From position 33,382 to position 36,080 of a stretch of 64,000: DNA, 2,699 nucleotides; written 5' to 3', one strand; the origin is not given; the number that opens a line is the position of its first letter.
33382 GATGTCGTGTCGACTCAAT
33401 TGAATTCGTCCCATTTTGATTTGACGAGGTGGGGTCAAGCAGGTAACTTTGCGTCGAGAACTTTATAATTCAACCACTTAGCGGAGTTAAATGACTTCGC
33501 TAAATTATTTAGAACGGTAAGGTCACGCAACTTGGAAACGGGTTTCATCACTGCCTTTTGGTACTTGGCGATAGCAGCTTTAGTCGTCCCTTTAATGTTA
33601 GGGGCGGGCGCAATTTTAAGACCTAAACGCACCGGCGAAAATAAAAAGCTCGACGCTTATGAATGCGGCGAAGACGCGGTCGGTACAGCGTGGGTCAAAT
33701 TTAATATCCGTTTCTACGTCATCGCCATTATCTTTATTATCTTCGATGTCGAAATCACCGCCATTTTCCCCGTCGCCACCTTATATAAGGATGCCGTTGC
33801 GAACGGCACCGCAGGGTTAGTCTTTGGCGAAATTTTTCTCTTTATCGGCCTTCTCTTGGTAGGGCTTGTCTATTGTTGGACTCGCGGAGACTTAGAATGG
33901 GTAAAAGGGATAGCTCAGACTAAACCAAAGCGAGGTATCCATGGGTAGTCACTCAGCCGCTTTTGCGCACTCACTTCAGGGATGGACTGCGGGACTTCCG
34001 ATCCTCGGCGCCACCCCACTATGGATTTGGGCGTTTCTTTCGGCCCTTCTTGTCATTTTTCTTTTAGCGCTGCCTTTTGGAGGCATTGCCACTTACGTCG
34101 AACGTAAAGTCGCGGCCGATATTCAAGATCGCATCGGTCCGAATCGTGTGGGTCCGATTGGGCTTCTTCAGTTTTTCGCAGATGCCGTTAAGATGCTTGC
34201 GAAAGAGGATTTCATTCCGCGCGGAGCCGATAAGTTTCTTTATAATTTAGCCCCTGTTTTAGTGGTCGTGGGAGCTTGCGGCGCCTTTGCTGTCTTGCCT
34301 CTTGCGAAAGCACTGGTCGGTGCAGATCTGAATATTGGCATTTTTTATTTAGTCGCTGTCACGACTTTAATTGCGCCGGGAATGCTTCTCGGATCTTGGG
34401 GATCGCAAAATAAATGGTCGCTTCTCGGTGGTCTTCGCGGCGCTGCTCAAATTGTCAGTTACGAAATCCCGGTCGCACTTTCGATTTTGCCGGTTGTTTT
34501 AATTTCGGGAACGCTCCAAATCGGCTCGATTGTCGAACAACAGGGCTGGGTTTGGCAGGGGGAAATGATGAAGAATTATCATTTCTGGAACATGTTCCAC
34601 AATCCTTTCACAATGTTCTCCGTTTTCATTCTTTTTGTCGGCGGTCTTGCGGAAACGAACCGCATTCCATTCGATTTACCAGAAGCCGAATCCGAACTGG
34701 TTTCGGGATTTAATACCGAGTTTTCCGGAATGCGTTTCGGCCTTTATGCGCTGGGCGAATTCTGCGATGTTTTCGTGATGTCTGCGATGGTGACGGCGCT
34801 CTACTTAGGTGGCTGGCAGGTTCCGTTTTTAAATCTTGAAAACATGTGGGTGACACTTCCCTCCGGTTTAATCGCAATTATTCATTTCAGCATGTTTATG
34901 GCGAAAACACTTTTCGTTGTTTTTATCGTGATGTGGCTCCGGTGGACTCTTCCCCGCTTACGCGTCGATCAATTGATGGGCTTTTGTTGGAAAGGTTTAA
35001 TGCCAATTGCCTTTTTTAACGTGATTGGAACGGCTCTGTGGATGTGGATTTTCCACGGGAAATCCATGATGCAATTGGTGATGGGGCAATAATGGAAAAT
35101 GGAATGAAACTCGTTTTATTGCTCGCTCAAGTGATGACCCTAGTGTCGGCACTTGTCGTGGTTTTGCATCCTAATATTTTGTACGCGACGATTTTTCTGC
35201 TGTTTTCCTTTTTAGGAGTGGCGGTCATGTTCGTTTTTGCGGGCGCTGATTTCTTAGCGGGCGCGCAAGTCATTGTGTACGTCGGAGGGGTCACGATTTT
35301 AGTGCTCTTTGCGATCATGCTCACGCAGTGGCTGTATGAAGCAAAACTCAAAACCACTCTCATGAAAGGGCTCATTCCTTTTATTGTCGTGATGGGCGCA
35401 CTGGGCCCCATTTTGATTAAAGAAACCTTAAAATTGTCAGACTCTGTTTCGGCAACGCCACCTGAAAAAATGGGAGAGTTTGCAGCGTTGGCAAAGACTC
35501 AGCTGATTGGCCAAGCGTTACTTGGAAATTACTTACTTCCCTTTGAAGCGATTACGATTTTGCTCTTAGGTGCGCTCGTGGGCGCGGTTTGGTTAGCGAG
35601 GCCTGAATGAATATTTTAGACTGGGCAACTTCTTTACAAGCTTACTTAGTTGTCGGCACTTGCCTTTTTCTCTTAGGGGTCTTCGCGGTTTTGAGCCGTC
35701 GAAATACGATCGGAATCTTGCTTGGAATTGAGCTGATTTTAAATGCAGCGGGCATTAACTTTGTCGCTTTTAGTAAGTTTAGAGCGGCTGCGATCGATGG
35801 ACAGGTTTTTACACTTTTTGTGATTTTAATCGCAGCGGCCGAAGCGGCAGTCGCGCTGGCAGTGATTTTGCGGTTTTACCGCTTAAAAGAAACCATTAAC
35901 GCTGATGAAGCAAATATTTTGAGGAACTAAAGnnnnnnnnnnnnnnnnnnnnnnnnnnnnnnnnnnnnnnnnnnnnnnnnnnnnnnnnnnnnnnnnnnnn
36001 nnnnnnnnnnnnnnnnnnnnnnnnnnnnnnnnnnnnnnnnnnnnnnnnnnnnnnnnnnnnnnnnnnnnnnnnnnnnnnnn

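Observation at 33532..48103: Two diverged, back-to-back copies of the complex-I membrane arm only (nuoAHJKLMN x2), with no nuoB/C/D/I/E/F/G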

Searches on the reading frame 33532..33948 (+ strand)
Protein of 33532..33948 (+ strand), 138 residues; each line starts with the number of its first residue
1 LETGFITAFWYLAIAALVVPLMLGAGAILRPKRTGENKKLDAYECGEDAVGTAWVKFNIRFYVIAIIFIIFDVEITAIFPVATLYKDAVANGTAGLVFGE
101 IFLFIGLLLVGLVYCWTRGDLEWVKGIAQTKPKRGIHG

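Call 3: search_protein_families(library=pfam, proteins=[window:33532-33948:+])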
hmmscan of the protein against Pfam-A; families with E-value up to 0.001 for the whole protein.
window:33532-33948:+ (138 aa): 1 family
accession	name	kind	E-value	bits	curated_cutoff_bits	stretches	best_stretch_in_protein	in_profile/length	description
PF00507.24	Oxidored_q4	-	1.8e-30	105.5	23.3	1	21-123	3-99/99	NADH-ubiquinone/plastoquinone oxidoreductase, chain 3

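Call 9: search_protein_families(library=ncbifam, proteins=[window:33532-33948:+])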
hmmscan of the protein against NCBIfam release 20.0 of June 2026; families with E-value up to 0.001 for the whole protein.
window:33532-33948:+ (138 aa): 4 families
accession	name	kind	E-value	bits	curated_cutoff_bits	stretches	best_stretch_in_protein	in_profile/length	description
NF005839.0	PRK07756.1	equivalog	3e-22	79.2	163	1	8-124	12-122/122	NADH-quinone oxidoreductase subunit A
NF006303.0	PRK08489.1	equivalog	6.2e-19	68.9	145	1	8-124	13-126/129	NAD(P)H-quinone oxidoreductase subunit 3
NF005922.0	PRK07928.1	equivalog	1.1e-17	64.6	155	1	11-123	10-118/119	NADH-quinone oxidoreductase subunit A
NF005022.0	PRK06432.1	equivalog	7.5e-09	35.7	164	1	36-125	67-151/151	NADH dehydrogenase subunit A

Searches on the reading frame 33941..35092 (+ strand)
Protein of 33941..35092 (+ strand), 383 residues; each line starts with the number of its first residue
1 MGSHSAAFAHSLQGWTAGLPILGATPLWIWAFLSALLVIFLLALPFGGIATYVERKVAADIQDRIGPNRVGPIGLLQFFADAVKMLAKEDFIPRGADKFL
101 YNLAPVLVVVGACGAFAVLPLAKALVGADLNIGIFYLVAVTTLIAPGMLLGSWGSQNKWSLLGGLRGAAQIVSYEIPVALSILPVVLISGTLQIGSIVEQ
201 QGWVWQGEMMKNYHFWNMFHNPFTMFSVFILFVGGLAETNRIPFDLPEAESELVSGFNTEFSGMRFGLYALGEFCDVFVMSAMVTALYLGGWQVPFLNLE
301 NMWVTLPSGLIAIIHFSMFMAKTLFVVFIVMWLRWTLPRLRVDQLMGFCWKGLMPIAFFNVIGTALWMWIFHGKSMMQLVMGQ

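Call 3: search_protein_families(library=pfam, proteins=[window:33941-35092:+])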
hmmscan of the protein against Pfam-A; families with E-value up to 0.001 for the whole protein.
window:33941-35092:+ (383 aa): 1 family
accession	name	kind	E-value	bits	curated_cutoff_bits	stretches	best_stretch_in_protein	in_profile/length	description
PF00146.26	NADHdh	-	2.4e-107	359.2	27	1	36-364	4-297/298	NADH dehydrogenase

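Call 9: search_protein_families(library=ncbifam, proteins=[window:33941-35092:+])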
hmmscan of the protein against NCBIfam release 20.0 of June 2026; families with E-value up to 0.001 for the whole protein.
window:33941-35092:+ (383 aa): 7 families
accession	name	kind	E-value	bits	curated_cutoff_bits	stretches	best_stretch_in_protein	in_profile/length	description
NF004741.0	PRK06076.1-2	equivalog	3.4e-94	315.8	305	1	28-370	18-335/337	NADH-quinone oxidoreductase subunit NuoH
NF004743.0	PRK06076.1-4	equivalog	1.1e-87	294.7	494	1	21-368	7-342/433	NADH-quinone oxidoreductase subunit NuoH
NF004745.0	PRK06076.1-6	equivalog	1.2e-87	294.3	450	1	35-368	21-333/341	NADH-quinone oxidoreductase subunit NuoH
NF004744.0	PRK06076.1-5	equivalog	1e-86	291.4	542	1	18-366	19-361/372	NADH-quinone oxidoreductase subunit NuoH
NF004740.0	PRK06076.1-1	equivalog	3.4e-78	263.4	399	1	34-368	16-320/325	NADH-quinone oxidoreductase subunit NuoH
NF040610.1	F420_dehyd_FpoH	exception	2.2e-76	257.4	475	1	28-362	10-330/339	F420H2 dehydrogenase subunit FpoH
NF004742.0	PRK06076.1-3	equivalog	9.4e-75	252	531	1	20-369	13-349/356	NADH-quinone oxidoreductase subunit NuoH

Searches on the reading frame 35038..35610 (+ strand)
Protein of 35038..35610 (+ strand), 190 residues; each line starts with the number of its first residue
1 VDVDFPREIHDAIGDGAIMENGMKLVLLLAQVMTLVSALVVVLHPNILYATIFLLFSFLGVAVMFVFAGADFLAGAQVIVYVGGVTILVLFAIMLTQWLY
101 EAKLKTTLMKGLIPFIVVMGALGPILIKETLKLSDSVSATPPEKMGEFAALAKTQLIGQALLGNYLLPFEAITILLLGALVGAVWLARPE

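Call 3: search_protein_families(library=pfam, proteins=[window:35038-35610:+])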
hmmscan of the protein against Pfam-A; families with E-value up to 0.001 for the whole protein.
window:35038-35610:+ (190 aa): 1 family
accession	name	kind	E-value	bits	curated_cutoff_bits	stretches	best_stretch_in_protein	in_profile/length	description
PF00499.25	Oxidored_q3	-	6.1e-31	107.6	33.2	1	37-186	1-146/146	NADH-ubiquinone/plastoquinone oxidoreductase chain 6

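Call 9: search_protein_families(library=ncbifam, proteins=[window:35038-35610:+])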
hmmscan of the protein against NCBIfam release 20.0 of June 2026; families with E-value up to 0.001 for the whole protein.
window:35038-35610:+ (190 aa): 13 families
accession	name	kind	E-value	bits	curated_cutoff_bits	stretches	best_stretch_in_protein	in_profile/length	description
NF005163.0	PRK06638.1-3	equivalog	1.9e-26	92.8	174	1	27-189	12-169/203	NADH-quinone oxidoreductase subunit J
NF005168.0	PRK06638.2-3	equivalog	7.5e-25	87.8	154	1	22-188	3-166/172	NADH-quinone oxidoreductase subunit J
NF005164.0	PRK06638.1-4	equivalog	3.3e-21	75.6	154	1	27-187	8-169/211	NADH-quinone oxidoreductase subunit J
NF005165.0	PRK06638.1-5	equivalog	7.3e-19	67.8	192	1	28-187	25-181/282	NADH-quinone oxidoreductase subunit J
NF005167.0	PRK06638.2-2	equivalog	8.7e-17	61.4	137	1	27-188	7-163/176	NADH-quinone oxidoreductase subunit J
NF005166.0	PRK06638.2-1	equivalog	1.5e-14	54.4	284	1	29-188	10-164/174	NADH-quinone oxidoreductase subunit J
NF005024.0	PRK06433.1-4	equivalog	2.1e-12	47.1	101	1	26-97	8-79/89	NADH dehydrogenase subunit J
NF005162.0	PRK06638.1-1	equivalog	5.8e-12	45.8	157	1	23-189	1-161/184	NADH-quinone oxidoreductase subunit J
NF005169.0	PRK06638.2-4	equivalog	6.1e-12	45.9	319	1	29-184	9-162/182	NADH-quinone oxidoreductase subunit J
NF005025.0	PRK06433.1-5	equivalog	9.5e-10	38.7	95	1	24-97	13-86/96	NADH dehydrogenase subunit J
NF005023.0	PRK06433.1-2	equivalog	4.9e-07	30.1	92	1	25-96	5-76/82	NADH dehydrogenase subunit J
NF040613.1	F420_dehyd_FpoJ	exception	6.9e-06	25.9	110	1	154-188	43-77/81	F420H2 dehydrogenase subunit FpoJ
NF005030.0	PRK06439.1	equivalog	0.00011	22.2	121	1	155-189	36-70/72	NADH dehydrogenase subunit J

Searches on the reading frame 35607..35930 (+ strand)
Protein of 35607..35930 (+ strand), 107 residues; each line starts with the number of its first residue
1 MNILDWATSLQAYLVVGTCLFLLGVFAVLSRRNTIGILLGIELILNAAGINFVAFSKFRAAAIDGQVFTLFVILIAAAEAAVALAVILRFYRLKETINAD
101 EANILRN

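Call 3: search_protein_families(library=pfam, proteins=[window:35607-35930:+])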
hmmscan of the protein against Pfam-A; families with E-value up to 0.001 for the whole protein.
window:35607-35930:+ (107 aa): 1 family
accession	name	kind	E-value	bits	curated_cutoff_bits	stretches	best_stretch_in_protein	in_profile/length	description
PF00420.29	Oxidored_q2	-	5.8e-24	84.1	26.1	1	13-106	2-94/95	NADH-ubiquinone/plastoquinone oxidoreductase chain 4L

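Call 9: search_protein_families(library=ncbifam, proteins=[window:35607-35930:+])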
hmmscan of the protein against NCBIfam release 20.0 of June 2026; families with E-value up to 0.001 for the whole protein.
window:35607-35930:+ (107 aa): 6 families
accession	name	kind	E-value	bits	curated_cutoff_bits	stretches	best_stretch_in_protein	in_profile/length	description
NF004322.0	PRK05715.1-4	equivalog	1.1e-31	108.8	128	1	9-106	5-103/104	NADH-quinone oxidoreductase subunit NuoK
NF040614.1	F420_dehyd_FpoK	exception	1.5e-28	99.1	145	1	10-106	2-97/98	F420H2 dehydrogenase subunit FpoK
NF004320.0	PRK05715.1-2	equivalog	1.7e-25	88.9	57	1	10-106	3-98/99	NADH-quinone oxidoreductase subunit NuoK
NF004323.0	PRK05715.1-5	equivalog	1.4e-24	86.3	89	1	9-106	4-101/102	NADH-quinone oxidoreductase subunit NuoK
NF004321.0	PRK05715.1-3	equivalog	1.7e-21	76.3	91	1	9-106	3-100/101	NADH-quinone oxidoreductase subunit NuoK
NF004319.0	PRK05715.1-1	equivalog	1.7e-18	66.7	101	1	9-106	3-99/100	NADH-quinone oxidoreductase subunit NuoK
